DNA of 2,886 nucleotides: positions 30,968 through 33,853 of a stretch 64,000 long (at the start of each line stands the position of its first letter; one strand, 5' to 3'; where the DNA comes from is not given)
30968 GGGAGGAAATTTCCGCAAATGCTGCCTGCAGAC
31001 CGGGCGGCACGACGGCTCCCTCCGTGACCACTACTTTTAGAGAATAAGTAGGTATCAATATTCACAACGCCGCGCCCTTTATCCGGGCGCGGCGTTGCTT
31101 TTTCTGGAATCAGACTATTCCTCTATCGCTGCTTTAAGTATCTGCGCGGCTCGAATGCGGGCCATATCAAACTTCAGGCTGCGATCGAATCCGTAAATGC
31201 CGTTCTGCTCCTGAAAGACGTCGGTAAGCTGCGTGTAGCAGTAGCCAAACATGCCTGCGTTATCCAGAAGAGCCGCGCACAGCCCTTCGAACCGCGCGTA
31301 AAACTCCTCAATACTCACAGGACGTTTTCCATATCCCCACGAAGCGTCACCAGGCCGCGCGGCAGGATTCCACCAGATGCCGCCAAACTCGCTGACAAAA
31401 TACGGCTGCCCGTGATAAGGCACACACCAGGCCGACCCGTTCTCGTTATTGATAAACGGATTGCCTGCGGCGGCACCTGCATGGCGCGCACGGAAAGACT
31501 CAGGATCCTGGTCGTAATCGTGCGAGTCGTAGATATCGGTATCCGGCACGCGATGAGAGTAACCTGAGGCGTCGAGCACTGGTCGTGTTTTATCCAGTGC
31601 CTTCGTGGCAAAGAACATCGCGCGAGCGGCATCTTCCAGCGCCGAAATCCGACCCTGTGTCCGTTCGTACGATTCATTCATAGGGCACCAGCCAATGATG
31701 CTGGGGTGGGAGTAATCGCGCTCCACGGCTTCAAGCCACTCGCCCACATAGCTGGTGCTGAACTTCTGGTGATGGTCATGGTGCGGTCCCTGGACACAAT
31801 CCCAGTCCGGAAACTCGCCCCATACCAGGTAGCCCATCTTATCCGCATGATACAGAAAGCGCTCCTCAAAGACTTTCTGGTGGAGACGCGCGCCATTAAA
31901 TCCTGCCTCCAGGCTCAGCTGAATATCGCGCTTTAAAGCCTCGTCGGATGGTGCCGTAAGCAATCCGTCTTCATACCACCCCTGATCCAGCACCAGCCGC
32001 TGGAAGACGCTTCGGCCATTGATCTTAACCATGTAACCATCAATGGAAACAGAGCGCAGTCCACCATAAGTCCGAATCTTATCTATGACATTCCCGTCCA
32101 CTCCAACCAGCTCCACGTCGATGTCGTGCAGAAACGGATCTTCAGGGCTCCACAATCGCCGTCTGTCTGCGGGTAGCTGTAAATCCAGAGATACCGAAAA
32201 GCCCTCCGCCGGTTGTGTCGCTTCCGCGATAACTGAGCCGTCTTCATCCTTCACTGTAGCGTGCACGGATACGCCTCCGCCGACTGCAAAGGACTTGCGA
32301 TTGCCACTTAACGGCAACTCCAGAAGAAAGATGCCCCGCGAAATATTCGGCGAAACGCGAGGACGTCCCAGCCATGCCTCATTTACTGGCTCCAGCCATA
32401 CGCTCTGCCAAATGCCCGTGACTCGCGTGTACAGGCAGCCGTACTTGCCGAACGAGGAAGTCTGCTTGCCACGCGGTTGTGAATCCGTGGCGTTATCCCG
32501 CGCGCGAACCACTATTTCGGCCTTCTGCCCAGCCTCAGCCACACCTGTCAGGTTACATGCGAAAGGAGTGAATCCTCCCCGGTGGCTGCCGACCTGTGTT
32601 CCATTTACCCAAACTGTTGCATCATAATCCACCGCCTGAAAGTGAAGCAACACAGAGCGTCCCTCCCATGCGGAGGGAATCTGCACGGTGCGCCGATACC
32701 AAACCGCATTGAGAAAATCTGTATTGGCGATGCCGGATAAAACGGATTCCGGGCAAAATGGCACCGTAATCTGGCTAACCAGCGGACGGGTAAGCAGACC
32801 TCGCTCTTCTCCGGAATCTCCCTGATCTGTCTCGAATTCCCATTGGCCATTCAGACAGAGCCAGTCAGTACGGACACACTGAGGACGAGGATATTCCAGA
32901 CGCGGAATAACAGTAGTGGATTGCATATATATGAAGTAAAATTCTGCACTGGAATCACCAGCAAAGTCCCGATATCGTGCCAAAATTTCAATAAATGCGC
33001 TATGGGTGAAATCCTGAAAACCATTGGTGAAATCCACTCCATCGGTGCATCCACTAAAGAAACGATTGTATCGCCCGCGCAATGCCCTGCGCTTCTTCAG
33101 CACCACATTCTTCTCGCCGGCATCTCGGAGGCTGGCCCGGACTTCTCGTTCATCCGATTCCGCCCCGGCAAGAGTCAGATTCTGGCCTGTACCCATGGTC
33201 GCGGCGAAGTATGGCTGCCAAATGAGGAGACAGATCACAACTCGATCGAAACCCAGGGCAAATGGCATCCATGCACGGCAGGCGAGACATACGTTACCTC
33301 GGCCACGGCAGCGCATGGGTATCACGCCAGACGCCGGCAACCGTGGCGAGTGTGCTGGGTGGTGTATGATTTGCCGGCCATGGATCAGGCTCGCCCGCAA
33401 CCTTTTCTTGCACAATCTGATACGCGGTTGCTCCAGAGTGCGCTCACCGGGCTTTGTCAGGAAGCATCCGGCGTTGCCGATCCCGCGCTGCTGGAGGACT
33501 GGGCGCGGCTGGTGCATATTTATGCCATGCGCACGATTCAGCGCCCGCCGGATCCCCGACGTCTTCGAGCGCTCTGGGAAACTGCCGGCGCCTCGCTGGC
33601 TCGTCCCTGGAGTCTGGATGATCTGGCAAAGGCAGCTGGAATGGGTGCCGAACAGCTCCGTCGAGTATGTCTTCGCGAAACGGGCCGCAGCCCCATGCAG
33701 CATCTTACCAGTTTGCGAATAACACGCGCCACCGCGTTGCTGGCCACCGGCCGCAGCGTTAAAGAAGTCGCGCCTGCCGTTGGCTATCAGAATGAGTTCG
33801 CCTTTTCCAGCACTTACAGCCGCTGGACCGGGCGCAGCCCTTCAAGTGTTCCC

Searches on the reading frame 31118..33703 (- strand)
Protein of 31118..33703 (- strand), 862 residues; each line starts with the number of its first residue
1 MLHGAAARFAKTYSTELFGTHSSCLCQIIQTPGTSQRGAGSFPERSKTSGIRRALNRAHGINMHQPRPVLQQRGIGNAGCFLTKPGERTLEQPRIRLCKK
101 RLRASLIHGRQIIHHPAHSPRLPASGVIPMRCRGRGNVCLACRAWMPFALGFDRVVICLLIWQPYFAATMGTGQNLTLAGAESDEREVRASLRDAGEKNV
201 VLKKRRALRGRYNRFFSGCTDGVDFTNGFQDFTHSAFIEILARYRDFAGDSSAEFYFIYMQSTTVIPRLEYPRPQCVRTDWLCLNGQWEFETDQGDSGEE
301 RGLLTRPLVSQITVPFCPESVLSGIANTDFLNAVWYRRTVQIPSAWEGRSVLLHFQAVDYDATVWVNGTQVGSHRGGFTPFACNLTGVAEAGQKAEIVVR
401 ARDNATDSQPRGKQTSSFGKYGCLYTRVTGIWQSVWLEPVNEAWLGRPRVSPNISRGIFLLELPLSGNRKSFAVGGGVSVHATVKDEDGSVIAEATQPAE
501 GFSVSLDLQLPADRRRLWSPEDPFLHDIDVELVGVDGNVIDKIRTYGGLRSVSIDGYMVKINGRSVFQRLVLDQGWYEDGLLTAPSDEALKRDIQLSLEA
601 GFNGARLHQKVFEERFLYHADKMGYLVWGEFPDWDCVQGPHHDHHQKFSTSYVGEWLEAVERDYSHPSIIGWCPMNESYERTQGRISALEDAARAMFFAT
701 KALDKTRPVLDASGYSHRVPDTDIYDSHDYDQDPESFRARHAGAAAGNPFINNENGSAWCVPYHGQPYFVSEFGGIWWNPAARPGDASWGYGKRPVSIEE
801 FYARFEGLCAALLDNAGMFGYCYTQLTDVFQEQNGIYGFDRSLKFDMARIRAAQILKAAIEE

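Call 68: search_protein_families(library=pfam, proteins=[window:31118-33703:-], max_evalue=0.00001)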
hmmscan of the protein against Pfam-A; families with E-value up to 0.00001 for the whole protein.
window:31118-33703:- (862 aa): 4 families
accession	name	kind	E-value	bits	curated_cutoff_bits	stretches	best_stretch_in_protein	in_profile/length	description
PF02837.24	Glyco_hydro_2_N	-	1.7e-13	51.3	28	1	333-436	66-164/169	Glycosyl hydrolases family 2, sugar binding domain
PF22666.2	Glyco_hydro_2_N2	-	9.1e-09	36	27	1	333-415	49-131/167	Glycosyl hydrolase 2 galactose-binding domain-like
PF00703.27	Glyco_hydro_2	-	1.3e-07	32.8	23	1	478-550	36-109/109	Glycosyl hydrolases family 2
PF02836.23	Glyco_hydro_2_C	-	3.4e-07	30.2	21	1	588-754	36-209/302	Glycosyl hydrolases family 2, TIM barrel domain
